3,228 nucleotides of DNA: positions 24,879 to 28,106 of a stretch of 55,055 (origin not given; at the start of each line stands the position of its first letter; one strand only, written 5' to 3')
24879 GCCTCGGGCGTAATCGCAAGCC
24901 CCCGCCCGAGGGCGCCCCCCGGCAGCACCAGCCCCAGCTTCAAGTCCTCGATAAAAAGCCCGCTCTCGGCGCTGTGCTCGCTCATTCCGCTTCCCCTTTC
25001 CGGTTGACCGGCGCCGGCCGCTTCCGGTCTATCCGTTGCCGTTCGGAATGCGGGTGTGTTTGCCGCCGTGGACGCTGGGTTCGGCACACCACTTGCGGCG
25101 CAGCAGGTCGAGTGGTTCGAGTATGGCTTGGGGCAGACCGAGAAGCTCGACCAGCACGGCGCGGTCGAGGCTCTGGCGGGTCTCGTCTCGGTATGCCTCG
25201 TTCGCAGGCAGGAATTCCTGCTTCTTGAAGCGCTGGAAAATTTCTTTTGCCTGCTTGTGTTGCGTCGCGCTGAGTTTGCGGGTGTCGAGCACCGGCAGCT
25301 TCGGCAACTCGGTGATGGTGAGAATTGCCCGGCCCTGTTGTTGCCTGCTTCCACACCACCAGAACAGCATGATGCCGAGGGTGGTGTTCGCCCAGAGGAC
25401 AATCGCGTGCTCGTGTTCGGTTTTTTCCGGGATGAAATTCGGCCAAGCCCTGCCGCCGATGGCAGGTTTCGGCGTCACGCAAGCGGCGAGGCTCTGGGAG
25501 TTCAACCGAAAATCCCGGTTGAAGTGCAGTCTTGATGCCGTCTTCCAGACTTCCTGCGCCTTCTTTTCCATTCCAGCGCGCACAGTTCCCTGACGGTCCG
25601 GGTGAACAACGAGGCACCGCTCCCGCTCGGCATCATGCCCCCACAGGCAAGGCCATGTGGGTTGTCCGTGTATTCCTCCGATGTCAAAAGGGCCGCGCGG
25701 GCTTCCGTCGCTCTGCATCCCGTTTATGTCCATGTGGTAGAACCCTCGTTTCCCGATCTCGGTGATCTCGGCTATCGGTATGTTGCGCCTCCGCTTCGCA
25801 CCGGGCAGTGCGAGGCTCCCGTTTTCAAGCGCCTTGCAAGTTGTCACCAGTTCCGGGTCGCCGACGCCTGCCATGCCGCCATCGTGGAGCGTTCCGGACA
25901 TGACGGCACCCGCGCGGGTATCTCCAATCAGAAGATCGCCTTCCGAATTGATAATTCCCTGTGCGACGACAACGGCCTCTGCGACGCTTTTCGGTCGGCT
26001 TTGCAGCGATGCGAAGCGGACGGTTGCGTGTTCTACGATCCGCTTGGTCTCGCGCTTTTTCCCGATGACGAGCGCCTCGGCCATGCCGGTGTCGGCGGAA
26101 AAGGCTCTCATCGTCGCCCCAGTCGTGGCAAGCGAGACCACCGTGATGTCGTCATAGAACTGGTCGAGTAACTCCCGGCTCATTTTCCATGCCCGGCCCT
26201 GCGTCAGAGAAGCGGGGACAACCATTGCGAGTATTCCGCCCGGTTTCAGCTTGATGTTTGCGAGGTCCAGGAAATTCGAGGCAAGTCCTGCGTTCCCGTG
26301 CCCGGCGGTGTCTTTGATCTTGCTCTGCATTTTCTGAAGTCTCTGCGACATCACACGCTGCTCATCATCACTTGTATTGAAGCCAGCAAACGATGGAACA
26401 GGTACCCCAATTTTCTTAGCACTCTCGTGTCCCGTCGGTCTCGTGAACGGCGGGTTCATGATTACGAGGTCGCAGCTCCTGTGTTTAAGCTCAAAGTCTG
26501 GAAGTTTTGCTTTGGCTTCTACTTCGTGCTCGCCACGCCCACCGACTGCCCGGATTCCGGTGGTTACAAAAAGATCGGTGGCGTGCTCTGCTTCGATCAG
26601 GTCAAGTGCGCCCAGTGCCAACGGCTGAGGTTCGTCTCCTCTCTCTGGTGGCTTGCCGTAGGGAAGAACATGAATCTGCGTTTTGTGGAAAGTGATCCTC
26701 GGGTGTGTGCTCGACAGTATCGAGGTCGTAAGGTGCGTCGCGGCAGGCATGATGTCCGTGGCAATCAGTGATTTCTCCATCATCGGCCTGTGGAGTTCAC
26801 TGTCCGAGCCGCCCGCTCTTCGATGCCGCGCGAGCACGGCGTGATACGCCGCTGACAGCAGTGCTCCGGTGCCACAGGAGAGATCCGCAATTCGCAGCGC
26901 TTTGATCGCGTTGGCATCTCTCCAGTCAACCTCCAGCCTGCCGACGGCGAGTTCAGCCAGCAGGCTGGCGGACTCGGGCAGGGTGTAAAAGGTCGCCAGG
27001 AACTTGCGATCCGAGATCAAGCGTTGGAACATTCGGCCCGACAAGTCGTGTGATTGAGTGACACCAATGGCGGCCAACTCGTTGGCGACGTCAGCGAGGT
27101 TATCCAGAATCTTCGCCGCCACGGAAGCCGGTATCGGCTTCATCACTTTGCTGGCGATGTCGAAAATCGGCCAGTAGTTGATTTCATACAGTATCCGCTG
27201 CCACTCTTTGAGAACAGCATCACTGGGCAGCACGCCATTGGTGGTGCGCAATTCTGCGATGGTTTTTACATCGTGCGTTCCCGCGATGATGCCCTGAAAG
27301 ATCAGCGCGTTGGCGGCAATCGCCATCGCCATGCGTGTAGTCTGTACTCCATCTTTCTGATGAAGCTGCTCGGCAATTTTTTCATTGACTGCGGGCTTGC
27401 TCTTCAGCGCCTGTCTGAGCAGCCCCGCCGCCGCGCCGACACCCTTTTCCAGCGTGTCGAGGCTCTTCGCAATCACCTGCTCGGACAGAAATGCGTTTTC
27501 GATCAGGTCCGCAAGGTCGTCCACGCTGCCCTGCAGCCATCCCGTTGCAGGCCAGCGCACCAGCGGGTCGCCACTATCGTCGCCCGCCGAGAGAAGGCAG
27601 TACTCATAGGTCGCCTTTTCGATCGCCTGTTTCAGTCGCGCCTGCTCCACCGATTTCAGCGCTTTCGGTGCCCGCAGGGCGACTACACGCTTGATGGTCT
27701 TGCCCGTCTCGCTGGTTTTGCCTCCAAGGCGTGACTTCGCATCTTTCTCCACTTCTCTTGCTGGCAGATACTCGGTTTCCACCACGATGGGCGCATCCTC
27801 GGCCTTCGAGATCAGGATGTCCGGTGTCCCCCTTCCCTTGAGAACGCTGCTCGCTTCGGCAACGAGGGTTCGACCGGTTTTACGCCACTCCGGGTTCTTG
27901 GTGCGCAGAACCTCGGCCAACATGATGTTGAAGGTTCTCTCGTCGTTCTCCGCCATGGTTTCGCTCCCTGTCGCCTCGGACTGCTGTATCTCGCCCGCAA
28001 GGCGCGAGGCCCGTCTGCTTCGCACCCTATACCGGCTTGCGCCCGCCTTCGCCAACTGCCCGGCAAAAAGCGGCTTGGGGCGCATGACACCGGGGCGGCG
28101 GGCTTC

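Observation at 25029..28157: Lower-G+C single-gene insertion encoding a 975-aa methyltransferase fusion: candidate Type IIG-like or novel single-protein defence system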

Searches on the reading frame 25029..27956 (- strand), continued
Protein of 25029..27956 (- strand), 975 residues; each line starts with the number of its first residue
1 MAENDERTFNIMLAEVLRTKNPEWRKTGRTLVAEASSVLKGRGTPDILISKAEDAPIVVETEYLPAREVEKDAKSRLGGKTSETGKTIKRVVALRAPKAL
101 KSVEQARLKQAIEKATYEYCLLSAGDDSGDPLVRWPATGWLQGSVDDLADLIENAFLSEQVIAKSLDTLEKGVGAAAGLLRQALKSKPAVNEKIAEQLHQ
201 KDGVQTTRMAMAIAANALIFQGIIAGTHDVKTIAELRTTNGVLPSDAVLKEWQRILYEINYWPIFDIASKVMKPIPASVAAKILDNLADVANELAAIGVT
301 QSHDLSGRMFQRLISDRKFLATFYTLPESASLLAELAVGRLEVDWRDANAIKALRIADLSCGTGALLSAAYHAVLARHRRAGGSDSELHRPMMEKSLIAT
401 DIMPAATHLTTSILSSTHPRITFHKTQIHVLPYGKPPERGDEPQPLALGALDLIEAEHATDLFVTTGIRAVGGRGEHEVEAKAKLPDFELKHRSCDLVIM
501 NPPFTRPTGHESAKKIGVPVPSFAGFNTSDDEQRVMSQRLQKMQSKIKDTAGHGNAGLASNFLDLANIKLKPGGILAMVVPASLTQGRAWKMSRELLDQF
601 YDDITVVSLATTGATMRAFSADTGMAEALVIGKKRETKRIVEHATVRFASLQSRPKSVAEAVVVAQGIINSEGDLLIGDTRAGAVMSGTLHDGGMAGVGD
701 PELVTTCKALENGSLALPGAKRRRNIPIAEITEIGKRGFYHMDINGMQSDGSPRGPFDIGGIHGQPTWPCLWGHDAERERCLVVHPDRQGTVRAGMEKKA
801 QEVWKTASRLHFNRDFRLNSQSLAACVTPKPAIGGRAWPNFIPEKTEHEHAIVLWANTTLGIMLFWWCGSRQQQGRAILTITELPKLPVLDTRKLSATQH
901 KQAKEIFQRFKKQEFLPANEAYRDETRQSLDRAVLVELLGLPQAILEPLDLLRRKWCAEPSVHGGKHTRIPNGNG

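Call 69: search_dna_similar(query=window:25029-27956:-, collection=phages, mode=protein, max_rows=15)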
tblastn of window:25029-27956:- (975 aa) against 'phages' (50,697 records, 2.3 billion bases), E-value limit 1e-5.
Records with a match: 11; places in all: 11; records where one place covers at least 80% of the query: 0.
Best place of each record, by identity: <60% 11.
By first word of the organism name: Halorubrum 10; Hardygib1 1.
By host as written in the record: Halorubrum sp. 7; Halorubrum sodomense 2; Halorubrum sp. LN27 1; Haloferax gibbonsii Ma2.38 1.
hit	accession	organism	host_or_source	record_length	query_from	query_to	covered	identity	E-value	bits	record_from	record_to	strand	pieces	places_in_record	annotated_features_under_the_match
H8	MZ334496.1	Halorubrum tailed virus 10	Halorubrum sp.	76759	249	651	41%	26.3%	3e-16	91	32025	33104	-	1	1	type IIG restriction modification enzyme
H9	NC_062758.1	Halorubrum tailed virus 10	Halorubrum sp.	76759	249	651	41%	26.3%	3e-16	91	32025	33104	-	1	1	type IIG restriction modification enzyme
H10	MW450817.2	Halorubrum virus VOLN27B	Halorubrum sp. LN27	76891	249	629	39%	25.8%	1e-13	82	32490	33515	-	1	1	SAM-dependent DNA methyltransferase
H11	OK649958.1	Hardygib1 virus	Haloferax gibbonsii Ma2.38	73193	249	629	39%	25.8%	4e-13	80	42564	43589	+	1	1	DNA methylase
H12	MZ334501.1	Halorubrum sodomense tailed virus 4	Halorubrum sodomense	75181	249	629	39%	25.8%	4e-13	80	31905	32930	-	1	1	type IIG restriction modification enzyme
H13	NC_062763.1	Halorubrum sodomense tailed virus 4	Halorubrum sodomense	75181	249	629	39%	25.8%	4e-13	80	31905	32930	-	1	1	type IIG restriction modification enzyme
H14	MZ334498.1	Halorubrum virus HRTV-20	Halorubrum sp.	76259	249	629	39%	25.8%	4e-13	80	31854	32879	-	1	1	type IIG restriction modification enzyme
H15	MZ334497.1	Halorubrum virus HRTV-18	Halorubrum sp.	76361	249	629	39%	25.8%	4e-13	80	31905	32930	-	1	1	type IIG restriction modification enzyme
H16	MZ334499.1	Halorubrum virus HRTV-22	Halorubrum sp.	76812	249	629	39%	25.8%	4e-13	80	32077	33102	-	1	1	type IIG restriction modification enzyme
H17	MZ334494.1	Halorubrum virus HRTV-19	Halorubrum sp.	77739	249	629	39%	25.8%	4e-13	80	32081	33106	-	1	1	type IIG restriction modification enzyme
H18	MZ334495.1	Halorubrum virus HRTV-23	Halorubrum sp.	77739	249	629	39%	25.8%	4e-13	80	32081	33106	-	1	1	type IIG restriction modification enzyme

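Call 79: search_protein_representatives(alignment_id=A1)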
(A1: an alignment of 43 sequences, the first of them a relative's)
Query: 43 sequences, 974 profile positions. Proteins with E-value up to 0.001 (for the whole library): 4887; up to 1e-10: 3539; up to 1e-30: 1812. The best 150 are listed.
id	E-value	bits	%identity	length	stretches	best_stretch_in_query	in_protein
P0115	0.0e+00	1523.4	-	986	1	2-972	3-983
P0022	0.0e+00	1515.3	-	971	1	1-973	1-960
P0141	0.0e+00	1392.2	-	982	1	1-972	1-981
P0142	0.0e+00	1381.9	-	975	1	4-971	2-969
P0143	0.0e+00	1338.7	-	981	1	4-972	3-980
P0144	0.0e+00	1283.3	-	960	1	4-970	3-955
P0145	0.0e+00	1273.2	-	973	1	3-972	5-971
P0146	0.0e+00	1271.0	-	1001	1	1-971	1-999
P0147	0.0e+00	1270.4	-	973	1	2-972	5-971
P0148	0.0e+00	1265.4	-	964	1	1-972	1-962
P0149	0.0e+00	1253.1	-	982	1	3-973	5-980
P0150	0.0e+00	1238.3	-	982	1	3-971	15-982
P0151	0.0e+00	1231.8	-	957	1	1-971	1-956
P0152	0.0e+00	1229.5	-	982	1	5-968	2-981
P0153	0.0e+00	1219.6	-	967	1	1-972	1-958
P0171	0.0e+00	1114.4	-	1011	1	3-972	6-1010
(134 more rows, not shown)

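Call 86: search_protein_families(library=pfam, alignment_id=A4, max_evalue=0.00001)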
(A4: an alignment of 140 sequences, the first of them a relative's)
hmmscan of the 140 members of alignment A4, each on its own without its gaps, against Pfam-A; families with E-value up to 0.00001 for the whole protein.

A. member 1, L001:6764-7948:- (394 aa): 2 families
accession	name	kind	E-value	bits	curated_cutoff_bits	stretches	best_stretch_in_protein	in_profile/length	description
PF13660.11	DUF4147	-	3.9e-46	157.9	23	1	23-232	4-221/234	Domain of unknown function (DUF4147)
PF05161.18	MOFRL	-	9.2e-28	97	28.3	1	286-387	2-106/106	MOFRL family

B. families by the number of members that match (of 140 scanned): 94 families (the first 25 are shown)
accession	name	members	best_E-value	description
PF13175.12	AAA_15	4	6.2e-21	AAA ATPase domain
PF13304.12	AAA_21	4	1.2e-15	AAA domain, putative AbiEii toxin, Type IV TA system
PF02518.31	HATPase_c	3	3.1e-14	Histidine kinase-, DNA gyrase B-, and HSP90-like ATPase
PF02515.22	CoA_transf_3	2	3.5e-146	CoA-transferase family III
PF07969.17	Amidohydro_3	2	1.5e-86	Amidohydrolase family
PF13660.11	DUF4147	2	3.9e-46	Domain of unknown function (DUF4147)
PF01555.25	N6_N4_Mtase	2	3.7e-39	DNA methylase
PF00204.31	DNA_gyraseB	2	2.9e-38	DNA gyrase B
PF00483.29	NTP_transferase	2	4.2e-34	Nucleotidyl transferase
PF05161.18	MOFRL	2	9.2e-28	MOFRL family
PF00986.26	DNA_gyraseB_C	2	2.7e-23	DNA gyrase B subunit, carboxyl terminus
PF14281.12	PDDEXK_4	2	1.4e-15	PD-(D/E)XK nuclease superfamily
PF04199.19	Cyclase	2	1.1e-14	Putative cyclase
PF01979.26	Amidohydro_1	2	5.9e-14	Amidohydrolase family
PF12804.13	NTP_transf_3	2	4.5e-13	MobA-like NTP transferase domain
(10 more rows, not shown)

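Call 87: search_protein_families(library=padloc, alignment_id=A4, max_evalue=1e-8)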
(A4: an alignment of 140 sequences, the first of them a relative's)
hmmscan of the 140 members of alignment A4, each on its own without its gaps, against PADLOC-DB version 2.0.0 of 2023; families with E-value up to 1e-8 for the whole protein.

A. member 1, L001:6764-7948:- (394 aa): 0 families

B. families by the number of members that match (of 140 scanned): 137 families (the first 25 are shown)
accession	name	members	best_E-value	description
PDLC03878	NsnB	4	2.4e-24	-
PDLC02979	AriA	4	8.8e-23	-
PDLC02980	AriA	4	2e-20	-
PDLC02981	AriAB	4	2.5e-16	-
PDLC02914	ATPase-Toprim_I-B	4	2.9e-14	-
PDLC00067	GajA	4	1.3e-10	AAA ATPase domain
PDLC00091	GajA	4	2.2e-10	AAA ATPase domain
PDLC04033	PD-T4-4_A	3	2.9e-111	-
PDLC04664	PDC-M47A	3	2.1e-93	-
PDLC04032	PD-T4-4_A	3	2.6e-75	-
PDLC04611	PDC-M38A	3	3.7e-73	-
PDLC02336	AbiLi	3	1.6e-44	AbiLi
PDLC04214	HEC-02A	3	2.1e-34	-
PDLC04213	HEC-02A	3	1.3e-33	-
PDLC04710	PDC-M56A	3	3.6e-16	-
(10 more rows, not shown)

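Call 96: search_protein_families(library=pfam, alignment_id=A5, max_evalue=0.01)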
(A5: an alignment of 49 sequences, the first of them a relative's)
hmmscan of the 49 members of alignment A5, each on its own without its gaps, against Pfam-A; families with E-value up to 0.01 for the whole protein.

A. member 1, P0001 (975 aa): 2 families
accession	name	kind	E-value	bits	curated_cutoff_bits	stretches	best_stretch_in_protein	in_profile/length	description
PF05175.20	MTS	-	0.0012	19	23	0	489-508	93-112/170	Methyltransferase small domain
PF07669.17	Eco57I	-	0.0015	19.1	25.3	1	475-603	55-156/171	Eco57I restriction-modification methylase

B. families by the number of members that match (of 49 scanned): 7 families
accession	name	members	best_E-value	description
PF07669.17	Eco57I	35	7.2e-14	Eco57I restriction-modification methylase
PF05175.20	MTS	24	5.9e-06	Methyltransferase small domain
PF23525.1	Methyltransf_36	6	0.0016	AprA MT2-like domain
PF02384.22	N6_Mtase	5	1.4e-05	N-6 DNA Methylase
PF20473.4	MmeI_Mtase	2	5.8e-05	MmeI, DNA-methyltransferase domain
PF17933.6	TetR_C_25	1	0.0062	Tetracyclin repressor-like, C-terminal domain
PF01170.24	UPF0020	1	0.009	RMKL-like, methyltransferase domain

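Call 97: search_solved_structures(query=A5, max_evalue=1, show_alignments=0)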
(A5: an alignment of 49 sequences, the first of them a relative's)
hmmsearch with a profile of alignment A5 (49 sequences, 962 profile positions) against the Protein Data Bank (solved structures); distinct sequences matched with E-value up to 1: 17.
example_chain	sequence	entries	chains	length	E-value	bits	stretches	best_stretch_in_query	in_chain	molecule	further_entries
8zek_A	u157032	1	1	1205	5.9e-05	24.4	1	347-405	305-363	site-specific DNA-methyltransferase (adenine-specific)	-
9ewz_C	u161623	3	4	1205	6e-05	24.4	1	347-405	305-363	Adenine-specific methyltransferase BrxX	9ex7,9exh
8c45_A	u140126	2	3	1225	9.7e-05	23.7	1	347-405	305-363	site-specific DNA-methyltransferase (adenine-specific)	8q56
7lo5_A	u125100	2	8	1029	0.00092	20.5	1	470-591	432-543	Site-specific DNA-methyltransferase (adenine-specific)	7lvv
8w0p_A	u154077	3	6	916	0.0059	17.8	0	550-639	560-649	RM.BsaXI | site-specific DNA-methyltransferase (adenine-specific)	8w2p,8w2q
9ohl_C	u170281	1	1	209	0.0082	17.4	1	477-497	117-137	rRNA N(6)-adenosine-methyltransferase METTL5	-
6h2u_A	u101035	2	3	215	0.0088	17.2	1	477-497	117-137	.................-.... protein 5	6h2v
1wy7_A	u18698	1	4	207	0.078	14.1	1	477-497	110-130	hypothetical protein PH1948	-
7qw5_A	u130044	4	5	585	0.15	13.2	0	478-530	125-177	Modification methylase BseCI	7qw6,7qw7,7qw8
1g38_A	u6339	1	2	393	0.18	12.9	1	523-582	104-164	MODIFICATION METHYLASE TAQI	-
2ibs_A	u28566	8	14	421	0.2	12.7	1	523-582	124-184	Modification methylase TaqI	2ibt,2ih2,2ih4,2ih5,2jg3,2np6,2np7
1aqi_A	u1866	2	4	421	0.2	12.7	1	523-582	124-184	ADENINE-N6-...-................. TAQI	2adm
1aqj_A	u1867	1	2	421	0.21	12.7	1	523-582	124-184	ADENINE-N6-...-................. TAQI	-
2ozv_A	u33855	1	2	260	0.24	12.5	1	441-494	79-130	Hypothetical protein Atu0636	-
4xqk_A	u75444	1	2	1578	0.3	12.2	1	482-591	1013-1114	LlaBIII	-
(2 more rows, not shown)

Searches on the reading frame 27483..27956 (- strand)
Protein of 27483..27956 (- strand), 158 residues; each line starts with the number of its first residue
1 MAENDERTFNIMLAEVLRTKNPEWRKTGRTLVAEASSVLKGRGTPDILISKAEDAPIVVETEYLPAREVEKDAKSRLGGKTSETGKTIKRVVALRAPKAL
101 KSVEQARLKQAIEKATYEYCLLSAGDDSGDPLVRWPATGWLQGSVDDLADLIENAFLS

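Call 37: search_solved_structures(query=A2, max_evalue=10, show_alignments=2)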
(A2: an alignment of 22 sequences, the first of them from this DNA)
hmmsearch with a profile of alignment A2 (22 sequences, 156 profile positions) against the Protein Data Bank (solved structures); distinct sequences matched with E-value up to 10: 2.
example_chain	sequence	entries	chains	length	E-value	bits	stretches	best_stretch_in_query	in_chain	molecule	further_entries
7peg_A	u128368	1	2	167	0.21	14.7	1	30-99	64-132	Probable spore germination lipoprotein YhcN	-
3ono_A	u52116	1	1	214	1.7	11.7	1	85-125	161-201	Ribose/Galactose Isomerase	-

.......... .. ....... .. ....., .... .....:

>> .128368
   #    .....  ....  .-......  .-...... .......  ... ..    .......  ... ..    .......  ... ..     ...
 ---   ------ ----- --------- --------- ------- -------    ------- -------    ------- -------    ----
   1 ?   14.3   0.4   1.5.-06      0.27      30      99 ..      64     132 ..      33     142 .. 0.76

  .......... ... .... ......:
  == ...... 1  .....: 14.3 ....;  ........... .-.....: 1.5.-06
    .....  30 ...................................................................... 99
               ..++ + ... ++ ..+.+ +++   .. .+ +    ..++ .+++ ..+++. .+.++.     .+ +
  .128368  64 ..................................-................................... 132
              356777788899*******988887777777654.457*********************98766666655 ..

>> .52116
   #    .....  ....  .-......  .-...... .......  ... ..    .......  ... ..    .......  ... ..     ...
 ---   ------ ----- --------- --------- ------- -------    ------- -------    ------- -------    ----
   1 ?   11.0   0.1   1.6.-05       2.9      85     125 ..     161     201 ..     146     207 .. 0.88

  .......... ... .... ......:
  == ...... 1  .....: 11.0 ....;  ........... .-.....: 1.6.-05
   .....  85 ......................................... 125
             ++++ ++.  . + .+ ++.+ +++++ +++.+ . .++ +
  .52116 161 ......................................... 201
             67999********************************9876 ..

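Call 46: predict_structure(alignment_id=A2)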
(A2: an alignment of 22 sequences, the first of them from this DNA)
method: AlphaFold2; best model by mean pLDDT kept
length: 158 residues; sequences in the alignment: 22
mean_pLDDT: 93.8   pTM: 0.89
mean pLDDT of the five models: 93.8, 93.7, 92.6, 91.9, 91.5
residues with pLDDT >= 90: 130; 70-90: 24; 50-70: 4; < 50: 0
segments of 3 or more residues with pLDDT < 50: none
pLDDT, mean of each block of 10 residues (from residue 1): 93 97 82 88 93 94 97 96 94 98 97 98 84 96 98 94
secondary structure, 60 per line:
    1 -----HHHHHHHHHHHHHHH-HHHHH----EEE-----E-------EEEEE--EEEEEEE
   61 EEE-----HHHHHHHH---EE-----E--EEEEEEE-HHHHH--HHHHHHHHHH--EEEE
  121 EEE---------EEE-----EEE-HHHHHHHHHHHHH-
elements in order: H6-20 H22-26 E31-33 E47-51 E54-63 H69-76 E90-96 H98-102 H105-114 E117-123 E133-135 E141-143 H145-157

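Call 49: fold_search(model_id=the predicted structure, library=pdb)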
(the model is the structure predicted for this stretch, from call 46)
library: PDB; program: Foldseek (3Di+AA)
matches with E <= 10: 186; with E <= 0.001: 0
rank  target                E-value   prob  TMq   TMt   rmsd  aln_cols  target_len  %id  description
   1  7lwa_A                3.1e-02  0.33  0.28  0.18  17.2       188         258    8  Human Exonuclease 5 crystal structure (T88E) in complex with ssDNA and Mg (released 2021-07-14)
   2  7lw9_A                3.8e-02  0.38  0.18  0.11   8.1        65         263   15  Human Exonuclease 5 crystal structure in complex with ssDNA, Sm, and Na (released 2021-07-14)
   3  7lw8_A                4.6e-02  0.35  0.30  0.20  14.8       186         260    9  Human Exonuclease 5 crystal structure in complex with a ssDNA (released 2021-07-14)
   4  8gh6_A                1.2e-01  0.44  0.26  0.06   4.2        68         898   15  Bombyx mori R2 retrotransposon initiating target-primed reverse transcription (released 2023-04-05)
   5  8ibz_C                1.2e-01  0.21  0.24  0.07   6.0        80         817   15  Structure of R2 with 5'ORF and 3'UTR (released 2023-09-20)
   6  7lw7                  1.3e-01  0.21  0.18  0.11   8.1        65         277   15  Human Exonuclease 5 crystal structure (released 2021-07-14)
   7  5gke_A                1.4e-01  0.28  0.24  0.17   5.7        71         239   20  Structure of EndoMS-dsDNA1 complex (released 2016-11-02)
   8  4ic1_D                2.2e-01  0.23  0.29  0.23  12.6       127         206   12  Crystal structure of SSO0001 (released 2013-01-16)
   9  4dap                  2.3e-01  0.44  0.24  0.17   3.9        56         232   18  The structure of Escherichia coli SfsA (released 2013-08-14)
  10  2vld_B                2.3e-01  0.20  0.24  0.18   6.2        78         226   17  crystal structure of a repair endonuclease from Pyrococcus abyssi (released 2009-05-19)
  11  8pv1_Cf               3.2e-01  0.08  0.22  0.14  13.8       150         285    8  Chaetomium thermophilum pre-60S State 6 - pre-5S rotation - L1 intermediate - composite structure (released 2023-11-15)
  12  2vld_A                3.9e-01  0.20  0.25  0.19   5.5        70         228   16  crystal structure of a repair endonuclease from Pyrococcus abyssi (released 2009-05-19)
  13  8dqo_A                4.8e-01  0.05  0.18  0.09  11.2        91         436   15  Crystal structure of Arabidopsis thaliana COSY (released 2023-01-11)
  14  8dqp_A                6.2e-01  0.04  0.19  0.09  11.2        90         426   13  Crystal structure of Arabidopsis thaliana COSY in complex with scopoletin (released 2023-01-11)
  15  9iac_A                7.0e-01  0.06  0.25  0.17  12.4       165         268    8  Structure of the Argonaute-associated Cas4 family protein 1 (ACE1) from Microcystis aeruginosa (MaACE1) (released 2025-04-23)
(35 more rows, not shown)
